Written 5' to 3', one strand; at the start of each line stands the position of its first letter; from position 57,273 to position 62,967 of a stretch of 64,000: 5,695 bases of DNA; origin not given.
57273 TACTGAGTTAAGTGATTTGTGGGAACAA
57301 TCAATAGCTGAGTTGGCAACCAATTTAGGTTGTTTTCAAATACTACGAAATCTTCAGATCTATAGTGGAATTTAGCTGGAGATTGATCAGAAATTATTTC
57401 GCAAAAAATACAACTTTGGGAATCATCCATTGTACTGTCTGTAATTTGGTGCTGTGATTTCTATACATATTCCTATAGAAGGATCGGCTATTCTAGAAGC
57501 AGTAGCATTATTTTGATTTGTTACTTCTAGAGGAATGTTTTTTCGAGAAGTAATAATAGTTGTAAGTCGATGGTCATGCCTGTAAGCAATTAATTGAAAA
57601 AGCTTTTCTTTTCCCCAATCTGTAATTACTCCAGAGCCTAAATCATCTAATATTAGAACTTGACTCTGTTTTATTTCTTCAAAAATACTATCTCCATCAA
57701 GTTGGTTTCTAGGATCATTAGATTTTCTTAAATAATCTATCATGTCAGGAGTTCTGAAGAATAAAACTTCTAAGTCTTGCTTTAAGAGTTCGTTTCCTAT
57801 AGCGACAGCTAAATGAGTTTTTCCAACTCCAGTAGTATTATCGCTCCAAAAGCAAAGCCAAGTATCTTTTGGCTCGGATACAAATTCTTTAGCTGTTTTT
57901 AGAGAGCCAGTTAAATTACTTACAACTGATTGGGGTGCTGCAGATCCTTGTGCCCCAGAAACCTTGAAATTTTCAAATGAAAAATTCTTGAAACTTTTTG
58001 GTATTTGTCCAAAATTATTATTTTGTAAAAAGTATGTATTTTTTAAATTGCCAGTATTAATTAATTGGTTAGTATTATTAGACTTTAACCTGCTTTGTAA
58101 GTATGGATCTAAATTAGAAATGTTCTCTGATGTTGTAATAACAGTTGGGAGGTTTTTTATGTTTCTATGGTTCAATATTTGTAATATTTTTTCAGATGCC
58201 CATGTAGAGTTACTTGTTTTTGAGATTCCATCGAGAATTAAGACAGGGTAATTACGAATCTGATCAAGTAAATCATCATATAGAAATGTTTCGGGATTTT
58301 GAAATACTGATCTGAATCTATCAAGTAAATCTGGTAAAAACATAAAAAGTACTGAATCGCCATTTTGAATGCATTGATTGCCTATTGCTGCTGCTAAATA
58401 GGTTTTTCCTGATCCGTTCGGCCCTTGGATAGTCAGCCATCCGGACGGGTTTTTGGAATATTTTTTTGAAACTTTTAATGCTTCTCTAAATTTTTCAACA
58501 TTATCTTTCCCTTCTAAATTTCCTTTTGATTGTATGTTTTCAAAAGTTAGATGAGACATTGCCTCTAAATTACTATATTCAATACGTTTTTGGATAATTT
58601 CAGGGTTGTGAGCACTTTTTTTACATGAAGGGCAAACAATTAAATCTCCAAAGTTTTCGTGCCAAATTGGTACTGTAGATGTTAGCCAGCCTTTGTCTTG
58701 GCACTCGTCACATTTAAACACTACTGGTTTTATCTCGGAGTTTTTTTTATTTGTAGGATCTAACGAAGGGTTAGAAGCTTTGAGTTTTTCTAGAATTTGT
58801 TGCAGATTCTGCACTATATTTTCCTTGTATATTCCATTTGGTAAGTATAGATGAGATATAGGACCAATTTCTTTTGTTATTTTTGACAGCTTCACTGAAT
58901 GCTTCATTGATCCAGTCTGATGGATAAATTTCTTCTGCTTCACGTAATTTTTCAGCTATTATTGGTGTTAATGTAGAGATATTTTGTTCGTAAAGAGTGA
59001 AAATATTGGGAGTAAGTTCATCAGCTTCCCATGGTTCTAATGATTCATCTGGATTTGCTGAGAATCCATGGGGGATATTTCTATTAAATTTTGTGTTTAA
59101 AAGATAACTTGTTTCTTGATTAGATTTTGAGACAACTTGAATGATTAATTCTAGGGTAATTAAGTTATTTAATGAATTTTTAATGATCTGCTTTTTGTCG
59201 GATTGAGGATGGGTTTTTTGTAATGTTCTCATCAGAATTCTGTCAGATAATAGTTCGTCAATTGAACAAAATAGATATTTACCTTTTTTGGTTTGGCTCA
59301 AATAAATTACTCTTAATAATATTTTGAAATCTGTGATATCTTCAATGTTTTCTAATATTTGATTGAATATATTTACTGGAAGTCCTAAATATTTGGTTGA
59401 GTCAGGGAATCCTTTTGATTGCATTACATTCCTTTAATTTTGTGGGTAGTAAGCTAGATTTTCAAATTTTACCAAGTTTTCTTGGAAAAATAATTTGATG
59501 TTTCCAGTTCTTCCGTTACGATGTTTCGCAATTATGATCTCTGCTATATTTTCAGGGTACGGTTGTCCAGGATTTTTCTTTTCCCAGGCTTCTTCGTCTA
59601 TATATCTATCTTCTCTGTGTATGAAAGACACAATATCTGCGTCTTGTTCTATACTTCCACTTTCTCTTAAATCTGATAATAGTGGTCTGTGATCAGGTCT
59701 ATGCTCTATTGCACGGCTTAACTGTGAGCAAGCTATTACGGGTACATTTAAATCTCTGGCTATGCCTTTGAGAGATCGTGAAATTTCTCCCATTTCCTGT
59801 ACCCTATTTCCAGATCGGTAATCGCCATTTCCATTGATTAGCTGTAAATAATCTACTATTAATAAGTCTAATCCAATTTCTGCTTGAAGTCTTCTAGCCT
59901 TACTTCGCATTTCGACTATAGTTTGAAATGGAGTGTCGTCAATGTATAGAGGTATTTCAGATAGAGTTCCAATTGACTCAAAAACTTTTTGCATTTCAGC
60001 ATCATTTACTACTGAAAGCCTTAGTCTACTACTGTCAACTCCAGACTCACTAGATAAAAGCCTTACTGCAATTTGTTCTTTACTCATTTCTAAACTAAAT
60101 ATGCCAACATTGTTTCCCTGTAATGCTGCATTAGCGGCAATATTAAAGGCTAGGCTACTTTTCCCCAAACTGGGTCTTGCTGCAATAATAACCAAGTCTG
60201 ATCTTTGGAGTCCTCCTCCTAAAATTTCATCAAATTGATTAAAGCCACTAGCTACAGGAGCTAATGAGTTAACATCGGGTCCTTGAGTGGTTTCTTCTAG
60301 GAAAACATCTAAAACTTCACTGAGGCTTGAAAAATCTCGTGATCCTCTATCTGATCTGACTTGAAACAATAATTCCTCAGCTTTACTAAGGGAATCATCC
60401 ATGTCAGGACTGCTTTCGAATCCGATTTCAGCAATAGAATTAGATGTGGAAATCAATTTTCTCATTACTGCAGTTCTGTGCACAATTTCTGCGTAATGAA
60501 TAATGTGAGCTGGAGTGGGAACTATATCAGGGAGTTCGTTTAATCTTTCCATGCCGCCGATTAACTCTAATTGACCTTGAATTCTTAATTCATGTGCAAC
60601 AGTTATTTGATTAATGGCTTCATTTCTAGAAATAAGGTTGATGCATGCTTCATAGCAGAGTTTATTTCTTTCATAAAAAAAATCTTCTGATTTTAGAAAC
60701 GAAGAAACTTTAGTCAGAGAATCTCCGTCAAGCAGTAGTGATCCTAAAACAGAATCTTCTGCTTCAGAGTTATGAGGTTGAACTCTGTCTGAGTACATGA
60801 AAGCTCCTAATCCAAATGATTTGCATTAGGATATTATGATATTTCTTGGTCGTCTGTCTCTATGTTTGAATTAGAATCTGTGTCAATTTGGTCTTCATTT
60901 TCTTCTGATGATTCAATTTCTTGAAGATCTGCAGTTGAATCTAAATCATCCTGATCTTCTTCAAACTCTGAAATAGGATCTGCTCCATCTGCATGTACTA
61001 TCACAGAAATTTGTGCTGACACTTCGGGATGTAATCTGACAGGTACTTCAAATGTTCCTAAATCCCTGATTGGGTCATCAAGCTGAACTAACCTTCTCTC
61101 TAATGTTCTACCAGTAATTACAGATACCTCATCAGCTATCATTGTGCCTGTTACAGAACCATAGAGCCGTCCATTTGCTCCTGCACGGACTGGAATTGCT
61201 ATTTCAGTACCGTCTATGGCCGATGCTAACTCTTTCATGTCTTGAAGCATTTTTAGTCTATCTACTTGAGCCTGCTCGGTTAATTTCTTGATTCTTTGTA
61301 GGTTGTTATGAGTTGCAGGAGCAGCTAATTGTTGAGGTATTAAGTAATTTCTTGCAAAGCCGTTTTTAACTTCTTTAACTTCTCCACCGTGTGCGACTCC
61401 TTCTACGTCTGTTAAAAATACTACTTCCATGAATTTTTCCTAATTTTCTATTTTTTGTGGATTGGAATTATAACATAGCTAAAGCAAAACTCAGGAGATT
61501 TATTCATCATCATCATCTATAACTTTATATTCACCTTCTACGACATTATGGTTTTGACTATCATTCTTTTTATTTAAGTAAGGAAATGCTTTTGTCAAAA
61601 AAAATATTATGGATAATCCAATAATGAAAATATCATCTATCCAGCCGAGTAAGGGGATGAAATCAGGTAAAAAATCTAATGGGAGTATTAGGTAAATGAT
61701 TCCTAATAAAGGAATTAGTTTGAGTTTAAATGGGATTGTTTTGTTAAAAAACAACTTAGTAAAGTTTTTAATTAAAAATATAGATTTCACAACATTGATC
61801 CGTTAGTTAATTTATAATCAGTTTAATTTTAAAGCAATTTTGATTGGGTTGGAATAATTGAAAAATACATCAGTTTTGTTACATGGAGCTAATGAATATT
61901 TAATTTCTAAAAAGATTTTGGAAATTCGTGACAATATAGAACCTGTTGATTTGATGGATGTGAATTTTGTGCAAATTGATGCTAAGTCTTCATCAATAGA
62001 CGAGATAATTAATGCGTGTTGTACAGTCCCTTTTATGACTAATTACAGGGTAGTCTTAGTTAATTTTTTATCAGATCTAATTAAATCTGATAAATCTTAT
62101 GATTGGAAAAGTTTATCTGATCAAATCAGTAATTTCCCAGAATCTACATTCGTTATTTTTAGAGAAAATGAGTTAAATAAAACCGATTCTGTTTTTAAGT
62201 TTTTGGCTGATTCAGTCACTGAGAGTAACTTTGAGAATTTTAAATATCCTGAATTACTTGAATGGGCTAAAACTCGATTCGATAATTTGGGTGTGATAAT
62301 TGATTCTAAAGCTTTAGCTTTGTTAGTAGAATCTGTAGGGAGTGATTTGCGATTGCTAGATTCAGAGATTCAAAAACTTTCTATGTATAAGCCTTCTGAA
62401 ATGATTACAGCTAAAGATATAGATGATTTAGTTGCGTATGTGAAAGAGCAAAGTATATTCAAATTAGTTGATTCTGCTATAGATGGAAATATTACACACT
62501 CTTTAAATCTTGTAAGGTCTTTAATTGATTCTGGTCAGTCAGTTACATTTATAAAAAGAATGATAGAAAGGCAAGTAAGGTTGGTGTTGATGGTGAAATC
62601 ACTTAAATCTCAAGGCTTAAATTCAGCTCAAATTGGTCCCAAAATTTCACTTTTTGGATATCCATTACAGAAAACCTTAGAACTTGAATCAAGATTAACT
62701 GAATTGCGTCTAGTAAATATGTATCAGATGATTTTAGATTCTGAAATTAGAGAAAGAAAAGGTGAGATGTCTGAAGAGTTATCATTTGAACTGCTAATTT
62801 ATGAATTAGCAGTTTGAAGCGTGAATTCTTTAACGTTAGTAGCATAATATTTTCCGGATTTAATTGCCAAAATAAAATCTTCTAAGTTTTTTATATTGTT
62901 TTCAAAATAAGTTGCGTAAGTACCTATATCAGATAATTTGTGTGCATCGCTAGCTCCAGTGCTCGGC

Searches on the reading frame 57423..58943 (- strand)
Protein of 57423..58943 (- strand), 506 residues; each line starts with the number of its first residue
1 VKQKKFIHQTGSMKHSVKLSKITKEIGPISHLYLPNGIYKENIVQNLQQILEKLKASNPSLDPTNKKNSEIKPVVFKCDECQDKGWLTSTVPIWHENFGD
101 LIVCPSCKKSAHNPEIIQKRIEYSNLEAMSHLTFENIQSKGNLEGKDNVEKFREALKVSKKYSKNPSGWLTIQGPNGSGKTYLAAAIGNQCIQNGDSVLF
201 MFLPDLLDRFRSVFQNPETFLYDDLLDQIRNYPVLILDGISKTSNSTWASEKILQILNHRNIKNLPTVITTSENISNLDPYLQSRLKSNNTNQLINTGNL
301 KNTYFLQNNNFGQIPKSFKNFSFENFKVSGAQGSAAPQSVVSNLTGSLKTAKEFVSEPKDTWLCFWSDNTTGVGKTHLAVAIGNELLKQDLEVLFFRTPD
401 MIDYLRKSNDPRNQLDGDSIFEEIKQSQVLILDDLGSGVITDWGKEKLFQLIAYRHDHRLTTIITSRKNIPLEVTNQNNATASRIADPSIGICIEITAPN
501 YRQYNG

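Call 47: search_protein_families(library=pfam, proteins=[window:57423-58943:-], max_evalue=0.00001)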
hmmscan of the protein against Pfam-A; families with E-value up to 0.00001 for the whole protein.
window:57423-58943:- (506 aa): 7 families
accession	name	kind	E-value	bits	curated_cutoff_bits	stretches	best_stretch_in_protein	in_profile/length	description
PF01695.23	IstB_IS21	-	1.5e-26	93.8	24.1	2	370-469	100-195/238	IstB-like ATP binding protein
PF00308.24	Bac_DnaA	-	9.2e-14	52.4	23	1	143-288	11-153/162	Bacterial DnaA ATPAse domain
PF20720.3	nSTAND3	-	1.4e-10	41.5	27.2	1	154-231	9-80/155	Novel STAND NTPase 3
PF00004.35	AAA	-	9.5e-10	39.5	21.2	0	172-288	3-125/131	ATPase family associated with various cellular activities (AAA)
PF24883.2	NPHP3_N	-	2.9e-07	31.2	24.8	0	163-241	18-95/164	Nephrocystin 3, N-terminal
PF13173.12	AAA_14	-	5.3e-07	30.1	27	0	170-276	5-102/129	AAA domain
PF04851.21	ResIII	-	1.1e-06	29.2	22.5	0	157-207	20-66/164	Type III restriction enzyme, res subunit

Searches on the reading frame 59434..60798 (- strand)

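Call 22: search_protein_families(library=pfam, proteins=[window:59434-60798:-], max_evalue=0.00001)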
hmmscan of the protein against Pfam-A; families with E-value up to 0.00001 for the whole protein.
window:59434-60798:- (454 aa): 3 families
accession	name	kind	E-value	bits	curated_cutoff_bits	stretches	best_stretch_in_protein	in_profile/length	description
PF03796.21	DnaB_C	-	1.9e-96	322.8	27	1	182-447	2-255/255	DnaB-like helicase C terminal domain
PF00772.26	DnaB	-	1e-27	96.6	23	1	7-107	2-102/103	DnaB-like helicase N terminal domain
PF13481.12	AAA_25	-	1.5e-14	54.5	27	1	190-358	23-188/195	AAA domain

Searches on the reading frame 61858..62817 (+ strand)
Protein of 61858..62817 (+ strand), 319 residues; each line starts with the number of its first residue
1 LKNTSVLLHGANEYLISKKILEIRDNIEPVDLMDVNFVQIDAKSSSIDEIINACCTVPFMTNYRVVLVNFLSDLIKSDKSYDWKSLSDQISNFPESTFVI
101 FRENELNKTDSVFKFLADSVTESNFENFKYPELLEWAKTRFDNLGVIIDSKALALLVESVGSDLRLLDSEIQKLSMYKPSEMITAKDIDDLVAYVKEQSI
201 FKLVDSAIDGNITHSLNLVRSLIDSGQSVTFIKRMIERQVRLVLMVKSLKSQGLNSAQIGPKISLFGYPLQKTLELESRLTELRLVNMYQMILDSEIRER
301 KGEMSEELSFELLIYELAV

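Call 48: search_protein_families(library=pfam, proteins=[window:61858-62817:+], max_evalue=0.00001)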
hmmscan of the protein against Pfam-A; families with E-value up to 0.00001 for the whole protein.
window:61858-62817:+ (319 aa): 2 families
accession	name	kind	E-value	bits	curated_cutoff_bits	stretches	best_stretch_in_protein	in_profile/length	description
PF21694.2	DNA_pol3_delta_C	-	8.7e-21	74.6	27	1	197-316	1-120/121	DNA polymerase III delta subunit, C-terminal domain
PF06144.19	DNA_pol3_delta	-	5.2e-16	59.2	21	1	7-121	2-119/124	DNA polymerase III, delta subunit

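Call 90: find_encoding_contigs(protein=window:61858-62817:+, flank=10000, max_places=3)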
Protein window:61858-62817:+ (319 aa): 23 contigs read that carry it; 3 places shown.
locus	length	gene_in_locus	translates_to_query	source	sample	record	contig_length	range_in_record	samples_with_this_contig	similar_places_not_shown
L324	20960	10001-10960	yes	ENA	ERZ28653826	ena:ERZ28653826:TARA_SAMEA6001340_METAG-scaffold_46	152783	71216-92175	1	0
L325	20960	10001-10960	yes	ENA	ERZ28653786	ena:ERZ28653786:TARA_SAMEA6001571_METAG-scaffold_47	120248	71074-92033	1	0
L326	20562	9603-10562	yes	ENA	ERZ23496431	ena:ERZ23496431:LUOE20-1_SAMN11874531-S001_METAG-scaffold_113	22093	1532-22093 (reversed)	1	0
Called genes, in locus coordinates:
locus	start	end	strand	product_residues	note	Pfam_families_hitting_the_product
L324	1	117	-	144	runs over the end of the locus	PF03652:RuvX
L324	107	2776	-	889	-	PF01411:tRNA-synt_2c, PF07973:tRNA_SAD, PF02272:DHHA1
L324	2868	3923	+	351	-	PF00793:DAHP_synth_1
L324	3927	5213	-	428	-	PF00465:Fe-ADH, PF13685:Fe-ADH_2 (weak), PF25137:ADH_Fe_C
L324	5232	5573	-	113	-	PF11969:DcpS_C, PF01230:HIT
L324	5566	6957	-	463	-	PF00308:Bac_DnaA (weak), PF04851:ResIII (faint), PF02562:PhoH (faint), PF20720:nSTAND3 (weak), PF24883:NPHP3_N (faint), PF00004:AAA (faint), PF01695:IstB_IS21, PF01695:IstB_IS21, +1 more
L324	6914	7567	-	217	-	PF07261:DnaB_2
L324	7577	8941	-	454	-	PF00772:DnaB, PF03796:DnaB_C, PF13481:AAA_25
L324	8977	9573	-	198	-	PF01281:Ribosomal_L9_N, PF03948:Ribosomal_L9_C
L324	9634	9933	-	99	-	PF06803:DUF1232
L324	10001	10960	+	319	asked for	PF06144:DNA_pol3_delta, PF12169:DNA_pol3_gamma3 (faint), PF21694:DNA_pol3_delta_C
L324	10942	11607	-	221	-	PF02811:PHP, PF13263:PHP_C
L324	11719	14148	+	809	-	PF02861:Clp_N, PF23569:NBD_SMAX1 (weak), PF00004:AAA, PF17871:AAA_lid_9, PF00004:AAA (weak), PF07724:AAA_2, PF07728:AAA_5, PF10431:ClpB_D2-small, +7 more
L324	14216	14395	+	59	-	-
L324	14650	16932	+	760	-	PF01751:Toprim, PF01131:Topoisom_bac, PF01396:Zn_ribbon_Top1 (weak)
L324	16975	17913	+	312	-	PF13102:Phage_int_SAM_5, PF13495:Phage_int_SAM_4, PF02899:Phage_int_SAM_1, PF00589:Phage_integrase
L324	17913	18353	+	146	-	PF01220:DHquinase_II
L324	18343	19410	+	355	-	PF01321:Creatinase_N, PF00557:Peptidase_M24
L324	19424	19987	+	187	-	PF08207:EFP_N, PF01132:EFP, PF09285:Elong-fact-P_C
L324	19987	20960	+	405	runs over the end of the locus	PF13742:tRNA_anti_2, PF01336:tRNA_anti-codon, PF02601:Exonuc_VII_L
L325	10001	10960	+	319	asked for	PF06144:DNA_pol3_delta, PF12169:DNA_pol3_gamma3 (faint), PF21694:DNA_pol3_delta_C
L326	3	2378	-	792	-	?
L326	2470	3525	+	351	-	PF00793:DAHP_synth_1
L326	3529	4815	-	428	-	PF00465:Fe-ADH, PF13685:Fe-ADH_2 (weak), PF25137:ADH_Fe_C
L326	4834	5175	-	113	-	PF11969:DcpS_C, PF01230:HIT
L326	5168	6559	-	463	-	PF00308:Bac_DnaA (weak), PF04851:ResIII (faint), PF20720:nSTAND3 (weak), PF24883:NPHP3_N (faint), PF00004:AAA (faint), PF01695:IstB_IS21, PF13173:AAA_14 (faint), PF01695:IstB_IS21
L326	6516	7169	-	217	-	PF07261:DnaB_2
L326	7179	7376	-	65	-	PF03796:DnaB_C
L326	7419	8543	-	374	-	PF00772:DnaB, PF13481:AAA_25, PF03796:DnaB_C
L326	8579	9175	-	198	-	PF01281:Ribosomal_L9_N, PF03948:Ribosomal_L9_C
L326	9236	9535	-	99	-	PF06803:DUF1232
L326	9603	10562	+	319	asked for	PF06144:DNA_pol3_delta, PF12169:DNA_pol3_gamma3 (faint), PF21694:DNA_pol3_delta_C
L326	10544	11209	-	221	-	PF02811:PHP, PF13263:PHP_C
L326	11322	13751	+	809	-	PF02861:Clp_N, PF23569:NBD_SMAX1 (weak), PF00004:AAA, PF17871:AAA_lid_9, PF00004:AAA (weak), PF07724:AAA_2, PF07728:AAA_5, PF10431:ClpB_D2-small, +7 more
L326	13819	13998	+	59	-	-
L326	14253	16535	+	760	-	PF01751:Toprim, PF01131:Topoisom_bac, PF01396:Zn_ribbon_Top1 (weak)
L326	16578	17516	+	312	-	PF13102:Phage_int_SAM_5, PF13495:Phage_int_SAM_4, PF02899:Phage_int_SAM_1, PF00589:Phage_integrase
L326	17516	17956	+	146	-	PF01220:DHquinase_II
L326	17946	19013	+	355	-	PF01321:Creatinase_N, PF00557:Peptidase_M24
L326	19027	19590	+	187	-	PF08207:EFP_N, PF01132:EFP, PF09285:Elong-fact-P_C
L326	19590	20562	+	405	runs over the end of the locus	PF13742:tRNA_anti_2, PF01336:tRNA_anti-codon, PF02601:Exonuc_VII_L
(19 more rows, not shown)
